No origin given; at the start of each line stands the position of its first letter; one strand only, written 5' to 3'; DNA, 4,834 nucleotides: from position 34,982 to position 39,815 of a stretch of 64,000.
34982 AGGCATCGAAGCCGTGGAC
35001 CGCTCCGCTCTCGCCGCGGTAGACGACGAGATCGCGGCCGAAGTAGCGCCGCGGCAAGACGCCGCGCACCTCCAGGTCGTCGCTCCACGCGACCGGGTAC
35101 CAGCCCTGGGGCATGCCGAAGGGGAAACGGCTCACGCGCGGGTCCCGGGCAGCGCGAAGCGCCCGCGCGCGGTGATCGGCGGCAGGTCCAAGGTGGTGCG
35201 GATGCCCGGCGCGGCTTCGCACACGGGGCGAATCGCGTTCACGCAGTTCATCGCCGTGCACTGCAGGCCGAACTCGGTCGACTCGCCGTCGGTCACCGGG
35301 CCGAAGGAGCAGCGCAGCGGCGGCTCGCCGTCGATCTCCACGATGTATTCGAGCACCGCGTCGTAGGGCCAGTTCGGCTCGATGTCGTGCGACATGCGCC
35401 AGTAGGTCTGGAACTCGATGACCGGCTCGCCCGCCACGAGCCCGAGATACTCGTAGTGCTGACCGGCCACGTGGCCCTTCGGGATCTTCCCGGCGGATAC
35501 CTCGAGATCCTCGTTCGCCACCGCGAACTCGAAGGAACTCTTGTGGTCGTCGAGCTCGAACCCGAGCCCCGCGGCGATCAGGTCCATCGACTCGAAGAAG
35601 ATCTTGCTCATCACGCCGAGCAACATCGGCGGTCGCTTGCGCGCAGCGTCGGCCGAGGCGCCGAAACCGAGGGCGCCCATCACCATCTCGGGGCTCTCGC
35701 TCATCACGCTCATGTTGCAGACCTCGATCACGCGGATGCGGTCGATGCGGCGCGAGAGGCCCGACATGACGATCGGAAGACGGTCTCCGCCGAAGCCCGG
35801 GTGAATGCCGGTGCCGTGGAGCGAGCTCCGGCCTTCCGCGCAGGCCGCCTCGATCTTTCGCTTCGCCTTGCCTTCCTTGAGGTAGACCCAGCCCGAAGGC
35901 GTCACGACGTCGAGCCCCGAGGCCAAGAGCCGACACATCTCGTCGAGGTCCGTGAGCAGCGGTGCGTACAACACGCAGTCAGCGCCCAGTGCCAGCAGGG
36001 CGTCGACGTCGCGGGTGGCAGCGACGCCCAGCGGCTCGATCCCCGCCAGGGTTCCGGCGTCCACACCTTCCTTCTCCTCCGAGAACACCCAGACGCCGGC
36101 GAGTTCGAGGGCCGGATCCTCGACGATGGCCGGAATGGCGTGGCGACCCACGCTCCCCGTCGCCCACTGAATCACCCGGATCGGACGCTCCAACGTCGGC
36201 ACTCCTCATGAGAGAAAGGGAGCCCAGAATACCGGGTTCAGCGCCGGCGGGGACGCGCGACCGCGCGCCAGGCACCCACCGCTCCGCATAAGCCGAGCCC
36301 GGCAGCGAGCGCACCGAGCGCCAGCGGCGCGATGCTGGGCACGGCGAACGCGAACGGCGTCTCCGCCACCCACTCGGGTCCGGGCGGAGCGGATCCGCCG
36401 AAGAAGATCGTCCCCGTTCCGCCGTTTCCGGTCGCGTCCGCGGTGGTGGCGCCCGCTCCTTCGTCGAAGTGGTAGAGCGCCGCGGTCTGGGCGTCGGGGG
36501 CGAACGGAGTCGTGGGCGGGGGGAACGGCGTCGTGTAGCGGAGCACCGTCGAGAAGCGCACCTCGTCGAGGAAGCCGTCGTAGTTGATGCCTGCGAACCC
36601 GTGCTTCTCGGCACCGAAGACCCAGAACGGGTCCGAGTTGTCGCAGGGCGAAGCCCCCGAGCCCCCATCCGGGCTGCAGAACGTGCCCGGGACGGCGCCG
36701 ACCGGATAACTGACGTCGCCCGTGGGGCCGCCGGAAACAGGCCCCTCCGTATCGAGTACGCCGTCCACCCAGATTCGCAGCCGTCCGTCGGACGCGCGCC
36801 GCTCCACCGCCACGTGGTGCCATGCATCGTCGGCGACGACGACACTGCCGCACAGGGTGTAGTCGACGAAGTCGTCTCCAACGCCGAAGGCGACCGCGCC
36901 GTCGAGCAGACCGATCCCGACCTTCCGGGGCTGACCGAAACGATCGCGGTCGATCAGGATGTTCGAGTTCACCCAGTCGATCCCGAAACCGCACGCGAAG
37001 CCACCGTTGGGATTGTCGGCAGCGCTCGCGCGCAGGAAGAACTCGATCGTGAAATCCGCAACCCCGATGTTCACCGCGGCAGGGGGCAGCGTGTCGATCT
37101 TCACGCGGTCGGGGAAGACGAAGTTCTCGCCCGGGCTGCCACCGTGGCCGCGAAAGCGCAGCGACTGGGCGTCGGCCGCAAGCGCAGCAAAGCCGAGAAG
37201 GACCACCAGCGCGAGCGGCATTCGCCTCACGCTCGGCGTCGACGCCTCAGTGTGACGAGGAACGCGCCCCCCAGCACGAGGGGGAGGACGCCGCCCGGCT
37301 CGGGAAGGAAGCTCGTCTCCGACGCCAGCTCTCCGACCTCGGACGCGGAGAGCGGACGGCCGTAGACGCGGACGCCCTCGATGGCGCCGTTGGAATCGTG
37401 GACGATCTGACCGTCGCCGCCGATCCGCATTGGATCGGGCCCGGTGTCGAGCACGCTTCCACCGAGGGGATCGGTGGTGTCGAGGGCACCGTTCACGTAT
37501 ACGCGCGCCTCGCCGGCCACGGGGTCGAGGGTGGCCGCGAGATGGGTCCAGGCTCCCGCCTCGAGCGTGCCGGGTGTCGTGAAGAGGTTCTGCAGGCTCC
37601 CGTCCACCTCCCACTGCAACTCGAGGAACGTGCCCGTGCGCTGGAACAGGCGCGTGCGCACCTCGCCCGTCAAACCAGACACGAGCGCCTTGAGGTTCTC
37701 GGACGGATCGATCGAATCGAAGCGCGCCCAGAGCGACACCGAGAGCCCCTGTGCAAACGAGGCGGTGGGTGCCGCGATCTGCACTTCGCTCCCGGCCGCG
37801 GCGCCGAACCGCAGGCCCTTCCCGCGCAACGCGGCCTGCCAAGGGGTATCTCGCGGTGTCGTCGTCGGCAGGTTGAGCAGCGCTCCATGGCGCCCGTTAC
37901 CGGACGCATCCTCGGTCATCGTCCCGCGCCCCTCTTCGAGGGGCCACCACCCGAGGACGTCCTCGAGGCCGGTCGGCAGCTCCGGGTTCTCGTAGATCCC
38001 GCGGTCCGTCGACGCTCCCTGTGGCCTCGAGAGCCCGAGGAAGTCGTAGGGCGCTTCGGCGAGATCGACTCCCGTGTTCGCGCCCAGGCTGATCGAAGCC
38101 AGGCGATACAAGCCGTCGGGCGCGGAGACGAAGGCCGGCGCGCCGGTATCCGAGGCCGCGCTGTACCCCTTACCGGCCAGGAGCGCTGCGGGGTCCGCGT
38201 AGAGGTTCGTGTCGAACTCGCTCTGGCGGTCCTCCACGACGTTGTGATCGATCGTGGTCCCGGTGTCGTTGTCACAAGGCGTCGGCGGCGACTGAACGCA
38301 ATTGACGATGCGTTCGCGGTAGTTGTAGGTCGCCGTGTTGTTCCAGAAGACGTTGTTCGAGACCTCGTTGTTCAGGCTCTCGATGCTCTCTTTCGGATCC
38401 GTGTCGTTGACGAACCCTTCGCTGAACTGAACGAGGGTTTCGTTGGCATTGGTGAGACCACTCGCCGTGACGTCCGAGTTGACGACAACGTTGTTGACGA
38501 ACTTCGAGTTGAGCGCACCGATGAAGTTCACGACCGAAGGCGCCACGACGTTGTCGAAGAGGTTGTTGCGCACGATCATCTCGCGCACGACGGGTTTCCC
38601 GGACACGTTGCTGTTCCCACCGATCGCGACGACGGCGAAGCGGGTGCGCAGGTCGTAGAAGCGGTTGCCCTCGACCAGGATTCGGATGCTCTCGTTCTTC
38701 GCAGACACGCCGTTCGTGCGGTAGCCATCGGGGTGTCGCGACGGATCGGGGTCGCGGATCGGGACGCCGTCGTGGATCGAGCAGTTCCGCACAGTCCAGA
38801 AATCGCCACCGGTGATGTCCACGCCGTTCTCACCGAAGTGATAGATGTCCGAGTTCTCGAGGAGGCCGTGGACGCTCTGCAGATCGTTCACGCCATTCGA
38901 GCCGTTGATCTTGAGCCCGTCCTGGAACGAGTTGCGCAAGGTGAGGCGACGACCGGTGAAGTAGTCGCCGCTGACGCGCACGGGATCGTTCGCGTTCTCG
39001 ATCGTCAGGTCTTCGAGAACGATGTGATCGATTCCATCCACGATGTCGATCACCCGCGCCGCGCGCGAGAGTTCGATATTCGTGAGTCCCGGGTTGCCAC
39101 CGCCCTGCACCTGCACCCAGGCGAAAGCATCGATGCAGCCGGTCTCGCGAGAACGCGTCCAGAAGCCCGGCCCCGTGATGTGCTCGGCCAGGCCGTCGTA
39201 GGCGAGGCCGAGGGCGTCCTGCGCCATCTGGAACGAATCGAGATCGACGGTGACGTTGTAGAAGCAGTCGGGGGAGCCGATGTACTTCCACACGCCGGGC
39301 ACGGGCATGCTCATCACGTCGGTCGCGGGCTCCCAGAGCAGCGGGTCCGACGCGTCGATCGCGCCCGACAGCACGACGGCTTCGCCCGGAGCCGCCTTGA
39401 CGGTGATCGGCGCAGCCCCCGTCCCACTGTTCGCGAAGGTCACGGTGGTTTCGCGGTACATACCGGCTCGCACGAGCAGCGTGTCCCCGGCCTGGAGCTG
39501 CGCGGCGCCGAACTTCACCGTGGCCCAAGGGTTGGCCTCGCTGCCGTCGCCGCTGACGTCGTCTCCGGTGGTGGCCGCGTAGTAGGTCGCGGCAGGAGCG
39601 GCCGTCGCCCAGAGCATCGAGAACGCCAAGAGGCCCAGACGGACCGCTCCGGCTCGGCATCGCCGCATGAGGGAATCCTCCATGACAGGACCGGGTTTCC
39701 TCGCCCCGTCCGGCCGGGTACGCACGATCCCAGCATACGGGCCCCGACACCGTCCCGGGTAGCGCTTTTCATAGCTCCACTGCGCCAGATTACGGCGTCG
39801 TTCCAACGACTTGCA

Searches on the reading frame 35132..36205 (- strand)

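Call 15: search_protein_families(library=pfam, proteins=[window:35132-36205:-], max_evalue=0.001)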
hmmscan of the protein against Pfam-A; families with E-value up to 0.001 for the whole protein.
window:35132-36205:- (357 aa): 2 families
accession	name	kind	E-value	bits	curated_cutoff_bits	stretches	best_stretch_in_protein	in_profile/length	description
PF19328.4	DAP_DH_C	-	9e-14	52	23.3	1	141-345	4-194/206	2,4-diaminopentanoate dehydrogenase C-terminal domain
PF01113.26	DapB_N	-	4.3e-05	24.1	25.6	1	15-78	8-71/124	Dihydrodipicolinate reductase, N-terminus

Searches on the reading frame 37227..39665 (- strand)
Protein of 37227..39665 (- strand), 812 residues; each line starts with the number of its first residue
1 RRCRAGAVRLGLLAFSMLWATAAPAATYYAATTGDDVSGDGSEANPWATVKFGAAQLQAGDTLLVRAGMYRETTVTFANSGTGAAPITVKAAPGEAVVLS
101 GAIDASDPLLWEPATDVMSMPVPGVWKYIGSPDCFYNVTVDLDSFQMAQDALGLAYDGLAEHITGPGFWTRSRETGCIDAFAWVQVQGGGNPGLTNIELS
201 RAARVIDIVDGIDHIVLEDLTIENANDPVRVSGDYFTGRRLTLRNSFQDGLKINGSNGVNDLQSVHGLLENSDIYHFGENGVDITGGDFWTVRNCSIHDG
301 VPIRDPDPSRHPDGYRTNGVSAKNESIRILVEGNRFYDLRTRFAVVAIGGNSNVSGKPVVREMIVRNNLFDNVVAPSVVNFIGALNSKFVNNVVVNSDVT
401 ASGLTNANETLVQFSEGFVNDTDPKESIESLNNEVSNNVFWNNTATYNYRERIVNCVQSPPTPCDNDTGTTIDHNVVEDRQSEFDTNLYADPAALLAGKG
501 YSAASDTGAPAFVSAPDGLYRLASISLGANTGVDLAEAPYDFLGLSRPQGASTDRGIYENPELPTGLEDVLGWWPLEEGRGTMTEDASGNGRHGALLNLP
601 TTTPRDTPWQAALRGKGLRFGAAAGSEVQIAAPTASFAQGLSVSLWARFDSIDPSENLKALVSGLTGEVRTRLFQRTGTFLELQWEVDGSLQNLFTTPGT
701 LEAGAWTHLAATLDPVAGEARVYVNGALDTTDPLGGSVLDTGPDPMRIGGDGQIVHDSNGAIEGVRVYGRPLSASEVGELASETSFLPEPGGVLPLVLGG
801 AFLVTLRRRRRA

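Call 15: search_protein_families(library=pfam, proteins=[window:37227-39665:-], max_evalue=0.001)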
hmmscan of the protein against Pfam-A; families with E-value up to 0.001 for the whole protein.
window:37227-39665:- (812 aa): 3 families
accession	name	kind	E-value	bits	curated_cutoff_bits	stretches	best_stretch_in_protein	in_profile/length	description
PF13385.13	Laminin_G_3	-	5.6e-23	82.2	27.6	1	627-777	6-150/151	Concanavalin A-like lectin/glucanases superfamily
PF13229.12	Beta_helix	-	1.9e-06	28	25.9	1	236-398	11-138/158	Right handed beta helix region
PF14592.12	Chondroitinas_B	-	0.00019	21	24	1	55-101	12-58/426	Chondroitinase B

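Call 88: search_protein_families(library=ncbifam, proteins=[window:37227-39665:-], max_evalue=1)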
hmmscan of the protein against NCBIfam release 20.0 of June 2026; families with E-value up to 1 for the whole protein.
window:37227-39665:- (812 aa): 4 families
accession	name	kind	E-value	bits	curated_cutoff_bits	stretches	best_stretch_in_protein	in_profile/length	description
NF041899.1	pec_ly_PelN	equivalog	1.8e-07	30.3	740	1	13-74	11-73/437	pectate lyase PelN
NF052521.1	TafC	equivalog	9e-05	21.7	410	1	572-782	150-361/373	TafC family fimbrial protein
TIGR02595.1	PEP_CTERM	domain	0.013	16.3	16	1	788-810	2-24/24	PEP-CTERM sorting domain-containing protein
NF041518.1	choice_anch_Q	domain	0.018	15.2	25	1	529-559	26-56/58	choice-of-anchor Q domain-containing protein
